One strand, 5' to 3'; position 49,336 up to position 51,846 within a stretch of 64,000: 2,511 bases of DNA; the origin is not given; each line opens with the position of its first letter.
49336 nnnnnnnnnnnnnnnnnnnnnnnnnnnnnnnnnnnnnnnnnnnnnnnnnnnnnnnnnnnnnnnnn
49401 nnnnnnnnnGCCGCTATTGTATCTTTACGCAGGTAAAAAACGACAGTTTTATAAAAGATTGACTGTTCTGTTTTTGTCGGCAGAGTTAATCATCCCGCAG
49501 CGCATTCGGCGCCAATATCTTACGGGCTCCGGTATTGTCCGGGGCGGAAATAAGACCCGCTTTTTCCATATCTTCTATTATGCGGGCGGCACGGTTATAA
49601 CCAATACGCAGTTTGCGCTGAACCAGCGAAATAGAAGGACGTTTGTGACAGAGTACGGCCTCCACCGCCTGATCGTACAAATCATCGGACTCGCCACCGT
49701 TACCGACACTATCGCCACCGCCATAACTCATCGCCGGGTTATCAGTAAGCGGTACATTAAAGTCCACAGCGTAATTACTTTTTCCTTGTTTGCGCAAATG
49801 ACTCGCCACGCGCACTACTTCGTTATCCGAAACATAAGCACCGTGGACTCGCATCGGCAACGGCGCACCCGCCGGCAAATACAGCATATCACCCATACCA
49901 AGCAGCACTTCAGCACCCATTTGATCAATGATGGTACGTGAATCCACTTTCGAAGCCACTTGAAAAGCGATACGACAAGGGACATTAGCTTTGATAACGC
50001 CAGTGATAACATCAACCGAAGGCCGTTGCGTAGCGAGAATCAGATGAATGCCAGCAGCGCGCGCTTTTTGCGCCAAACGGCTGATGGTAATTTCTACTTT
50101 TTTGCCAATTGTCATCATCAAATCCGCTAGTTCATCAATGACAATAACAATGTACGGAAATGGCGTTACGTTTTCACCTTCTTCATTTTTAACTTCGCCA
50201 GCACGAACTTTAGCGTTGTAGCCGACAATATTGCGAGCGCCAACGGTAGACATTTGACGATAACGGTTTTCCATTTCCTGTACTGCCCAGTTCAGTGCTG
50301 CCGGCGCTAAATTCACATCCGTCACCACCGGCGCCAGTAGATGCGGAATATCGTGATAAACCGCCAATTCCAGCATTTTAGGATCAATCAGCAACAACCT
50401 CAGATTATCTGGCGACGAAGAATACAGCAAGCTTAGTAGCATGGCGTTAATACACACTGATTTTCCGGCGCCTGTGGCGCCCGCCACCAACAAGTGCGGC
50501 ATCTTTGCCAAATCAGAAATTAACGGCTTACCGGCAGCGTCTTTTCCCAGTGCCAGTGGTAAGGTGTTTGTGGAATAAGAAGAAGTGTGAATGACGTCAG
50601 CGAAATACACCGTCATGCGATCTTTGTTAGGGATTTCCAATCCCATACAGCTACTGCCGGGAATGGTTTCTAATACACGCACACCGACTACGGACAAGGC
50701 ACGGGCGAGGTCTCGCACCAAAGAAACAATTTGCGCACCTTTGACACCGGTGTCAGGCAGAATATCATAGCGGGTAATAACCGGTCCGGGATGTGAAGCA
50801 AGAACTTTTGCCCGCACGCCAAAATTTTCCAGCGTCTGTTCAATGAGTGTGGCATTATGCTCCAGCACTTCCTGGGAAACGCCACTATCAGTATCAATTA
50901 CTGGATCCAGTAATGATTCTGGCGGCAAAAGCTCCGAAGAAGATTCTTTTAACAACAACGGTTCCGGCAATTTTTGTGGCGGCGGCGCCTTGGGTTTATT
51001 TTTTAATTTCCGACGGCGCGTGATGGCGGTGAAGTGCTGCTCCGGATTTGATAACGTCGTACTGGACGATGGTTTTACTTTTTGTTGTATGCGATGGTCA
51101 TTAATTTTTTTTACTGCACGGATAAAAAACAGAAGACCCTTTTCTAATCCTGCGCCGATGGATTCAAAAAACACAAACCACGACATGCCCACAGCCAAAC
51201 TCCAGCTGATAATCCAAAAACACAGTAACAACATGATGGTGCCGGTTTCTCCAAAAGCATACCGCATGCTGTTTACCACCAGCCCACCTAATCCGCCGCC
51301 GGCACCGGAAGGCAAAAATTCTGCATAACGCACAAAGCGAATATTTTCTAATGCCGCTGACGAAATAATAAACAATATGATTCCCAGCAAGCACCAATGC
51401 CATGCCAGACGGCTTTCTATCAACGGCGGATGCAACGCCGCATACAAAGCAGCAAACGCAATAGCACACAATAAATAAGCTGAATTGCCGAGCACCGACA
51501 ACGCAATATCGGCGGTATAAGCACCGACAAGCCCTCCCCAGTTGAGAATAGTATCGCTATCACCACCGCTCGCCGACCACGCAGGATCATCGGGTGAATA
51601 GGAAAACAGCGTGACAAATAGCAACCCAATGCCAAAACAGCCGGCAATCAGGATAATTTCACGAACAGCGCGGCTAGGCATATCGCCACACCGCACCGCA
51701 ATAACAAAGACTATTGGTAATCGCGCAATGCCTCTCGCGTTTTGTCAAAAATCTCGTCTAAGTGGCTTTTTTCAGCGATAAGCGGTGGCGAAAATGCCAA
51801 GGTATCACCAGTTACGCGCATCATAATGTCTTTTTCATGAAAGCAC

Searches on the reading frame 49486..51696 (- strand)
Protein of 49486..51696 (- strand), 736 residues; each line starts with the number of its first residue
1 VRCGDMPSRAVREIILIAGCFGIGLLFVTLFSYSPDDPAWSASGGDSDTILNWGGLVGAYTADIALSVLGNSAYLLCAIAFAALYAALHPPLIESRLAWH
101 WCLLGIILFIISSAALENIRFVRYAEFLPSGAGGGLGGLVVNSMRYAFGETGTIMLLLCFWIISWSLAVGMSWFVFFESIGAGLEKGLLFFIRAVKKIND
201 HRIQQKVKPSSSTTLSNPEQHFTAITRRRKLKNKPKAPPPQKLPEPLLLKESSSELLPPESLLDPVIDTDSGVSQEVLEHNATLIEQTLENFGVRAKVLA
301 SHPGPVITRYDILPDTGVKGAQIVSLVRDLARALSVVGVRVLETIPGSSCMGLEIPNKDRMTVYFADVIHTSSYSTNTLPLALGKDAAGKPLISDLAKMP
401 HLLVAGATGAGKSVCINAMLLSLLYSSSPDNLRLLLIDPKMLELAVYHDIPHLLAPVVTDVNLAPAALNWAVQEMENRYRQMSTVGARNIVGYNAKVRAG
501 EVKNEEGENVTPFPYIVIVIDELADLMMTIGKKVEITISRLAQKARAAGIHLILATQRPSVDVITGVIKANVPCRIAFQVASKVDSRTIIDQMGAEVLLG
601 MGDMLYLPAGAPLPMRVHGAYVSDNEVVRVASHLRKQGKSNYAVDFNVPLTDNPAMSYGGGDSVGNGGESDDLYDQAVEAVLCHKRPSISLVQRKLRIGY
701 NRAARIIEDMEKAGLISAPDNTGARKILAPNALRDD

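Call 48: find_related_loci(query=window:49486-51696:-, collection=genome_contigs, flank=10000)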
Query window:49486-51696:- (736 aa) in genome_contigs; peptide patterns used: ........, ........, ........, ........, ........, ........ (x = any residue, [..] = any of these).
300 stretches matched a pattern; 228 encode a relative of the query (tblastn E <= 1e-3); the best 80 are kept; 80 distinct loci.
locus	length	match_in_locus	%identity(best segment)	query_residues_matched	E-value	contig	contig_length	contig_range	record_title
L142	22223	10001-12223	47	5-731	0e+0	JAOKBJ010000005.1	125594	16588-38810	Methylophilaceae bacterium isolate AH-578-O07 AH-578-O07_NODE_6, whole genome shotgun sequence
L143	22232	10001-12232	46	5-736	0e+0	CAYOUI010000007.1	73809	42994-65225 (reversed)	MAG TPA_asm: uncultured Methylobacillus sp. isolate binchicken_co222_88 genome assembly, contig: NODE_152_length_73809_c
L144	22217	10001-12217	46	9-731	0e+0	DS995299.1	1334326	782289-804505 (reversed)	beta proteobacterium KB13 scf_1106380163076 genomic scaffold, whole genome shotgun sequence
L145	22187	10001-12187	46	25-732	0e+0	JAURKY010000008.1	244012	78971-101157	MAG: Burkholderiales bacterium isolate SFB_Oligo_Co_107 k141_3556440, whole genome shotgun sequence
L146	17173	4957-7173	46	9-731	0e+0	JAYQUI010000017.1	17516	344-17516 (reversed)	MAG: Nitrosomonadales bacterium isolate SD9012_S6_concoct_bins.tsv.148_sub NODE_1639_length_17516_cov_8.978581, whole ge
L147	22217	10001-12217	46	9-731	0e+0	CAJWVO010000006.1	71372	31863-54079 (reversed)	MAG TPA_asm: uncultured Nitrosomonadales bacterium isolate ERR599143_bin.36_MetaBAT_v2.12.1_MAG genome assembly, contig:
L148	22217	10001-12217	46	9-731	0e+0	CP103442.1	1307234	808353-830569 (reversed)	Methylophilaceae bacterium LSUCC0401 chromosome, complete genome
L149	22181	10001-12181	47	25-731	0e+0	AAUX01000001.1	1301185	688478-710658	Methylophilales bacterium HTCC2181 1100893002543, whole genome shotgun sequence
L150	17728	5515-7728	47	9-732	0e+0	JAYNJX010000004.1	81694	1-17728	MAG: Nitrosomonadales bacterium isolate 139543_S12_metabat_bins_2.tsv.128 NODE_107_length_81694_cov_20.089859, whole gen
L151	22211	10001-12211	47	9-732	0e+0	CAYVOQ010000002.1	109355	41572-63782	MAG TPA_asm: uncultured Methylobacillus sp. isolate SRP329387_co1_218 genome assembly, contig: NODE_37_length_109355_cov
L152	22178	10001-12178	47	26-735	0e+0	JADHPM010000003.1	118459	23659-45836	MAG: Methylophilaceae bacterium isolate BS307-5m-G33 BS307-5m-sub-C9, whole genome shotgun sequence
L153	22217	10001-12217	46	9-731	0e+0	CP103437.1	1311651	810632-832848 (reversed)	Methylophilaceae bacterium LSUCC0665 chromosome, complete genome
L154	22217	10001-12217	46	6-732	0e+0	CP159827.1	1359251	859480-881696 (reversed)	Methylophilaceae bacterium Uisw_099_01 chromosome, complete genome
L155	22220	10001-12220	47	6-731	0e+0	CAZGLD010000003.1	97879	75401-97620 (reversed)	MAG TPA_asm: uncultured Methylobacillus sp. isolate binchicken_co317_42 genome assembly, contig: NODE_108_length_97879_c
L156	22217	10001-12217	46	6-732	0e+0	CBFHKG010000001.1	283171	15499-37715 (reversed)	MAG: Methylophilaceae bacterium isolate AGTU_2_bin_4_strict genome assembly, contig: AGTU_2_bin_4_strict_c1, whole genom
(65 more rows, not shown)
